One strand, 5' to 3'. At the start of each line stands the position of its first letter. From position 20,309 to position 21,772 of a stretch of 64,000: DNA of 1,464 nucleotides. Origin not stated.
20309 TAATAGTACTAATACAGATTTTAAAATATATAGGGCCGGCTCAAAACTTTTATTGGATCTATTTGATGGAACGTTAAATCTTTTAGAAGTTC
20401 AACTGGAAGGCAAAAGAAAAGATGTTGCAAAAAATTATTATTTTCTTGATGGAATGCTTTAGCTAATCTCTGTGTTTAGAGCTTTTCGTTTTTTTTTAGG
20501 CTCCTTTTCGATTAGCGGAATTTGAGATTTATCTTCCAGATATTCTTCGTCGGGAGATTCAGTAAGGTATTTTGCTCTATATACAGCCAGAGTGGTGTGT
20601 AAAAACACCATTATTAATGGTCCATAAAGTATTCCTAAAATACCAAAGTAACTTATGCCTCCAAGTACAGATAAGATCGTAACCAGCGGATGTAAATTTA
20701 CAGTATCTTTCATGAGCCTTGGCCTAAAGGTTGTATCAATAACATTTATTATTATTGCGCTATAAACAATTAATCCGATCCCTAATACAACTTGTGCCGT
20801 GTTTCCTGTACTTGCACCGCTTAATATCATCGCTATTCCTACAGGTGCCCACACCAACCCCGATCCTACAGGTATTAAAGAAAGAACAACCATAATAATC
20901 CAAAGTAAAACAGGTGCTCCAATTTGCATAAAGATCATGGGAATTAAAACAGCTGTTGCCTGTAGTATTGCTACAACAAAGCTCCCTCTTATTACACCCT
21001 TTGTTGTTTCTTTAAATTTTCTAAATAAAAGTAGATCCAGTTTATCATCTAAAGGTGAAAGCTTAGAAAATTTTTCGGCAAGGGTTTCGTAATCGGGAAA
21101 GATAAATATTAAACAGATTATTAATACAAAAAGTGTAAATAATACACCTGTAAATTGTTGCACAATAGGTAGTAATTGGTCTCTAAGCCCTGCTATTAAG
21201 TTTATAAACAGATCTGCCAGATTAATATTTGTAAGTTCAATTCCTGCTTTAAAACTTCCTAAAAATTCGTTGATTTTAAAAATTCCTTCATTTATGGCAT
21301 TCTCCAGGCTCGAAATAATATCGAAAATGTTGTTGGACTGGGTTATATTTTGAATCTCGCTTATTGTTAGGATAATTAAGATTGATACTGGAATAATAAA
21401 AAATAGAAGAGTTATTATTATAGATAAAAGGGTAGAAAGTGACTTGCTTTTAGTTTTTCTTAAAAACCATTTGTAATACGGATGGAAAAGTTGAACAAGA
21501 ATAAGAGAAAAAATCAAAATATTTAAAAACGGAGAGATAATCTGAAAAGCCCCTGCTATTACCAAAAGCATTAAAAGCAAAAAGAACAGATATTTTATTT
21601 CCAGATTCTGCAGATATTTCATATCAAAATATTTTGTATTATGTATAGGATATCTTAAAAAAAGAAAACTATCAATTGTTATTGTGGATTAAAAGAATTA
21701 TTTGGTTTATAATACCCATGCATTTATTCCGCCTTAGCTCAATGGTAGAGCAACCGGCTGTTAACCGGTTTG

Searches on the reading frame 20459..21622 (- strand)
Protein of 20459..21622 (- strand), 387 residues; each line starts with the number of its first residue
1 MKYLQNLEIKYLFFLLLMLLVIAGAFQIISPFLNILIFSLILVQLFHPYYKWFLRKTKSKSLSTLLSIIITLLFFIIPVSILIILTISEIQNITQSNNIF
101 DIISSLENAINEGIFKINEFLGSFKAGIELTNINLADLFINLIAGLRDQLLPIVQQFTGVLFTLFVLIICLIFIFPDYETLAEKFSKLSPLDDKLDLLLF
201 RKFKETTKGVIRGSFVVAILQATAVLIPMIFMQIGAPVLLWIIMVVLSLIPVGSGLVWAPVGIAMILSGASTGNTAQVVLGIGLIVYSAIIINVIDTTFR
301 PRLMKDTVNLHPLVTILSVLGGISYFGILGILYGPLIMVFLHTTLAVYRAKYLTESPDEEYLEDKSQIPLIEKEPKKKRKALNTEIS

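Call 35: search_protein_families(library=pfam, proteins=[window:20459-21622:-], max_evalue=0.00001)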
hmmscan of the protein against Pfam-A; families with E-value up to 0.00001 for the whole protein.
window:20459-21622:- (387 aa): 1 family
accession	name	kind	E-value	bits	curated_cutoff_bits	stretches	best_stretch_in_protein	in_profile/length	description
PF01594.21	AI-2E_transport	-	1.2e-34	120.5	34.3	1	14-348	3-326/327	AI-2E family transporter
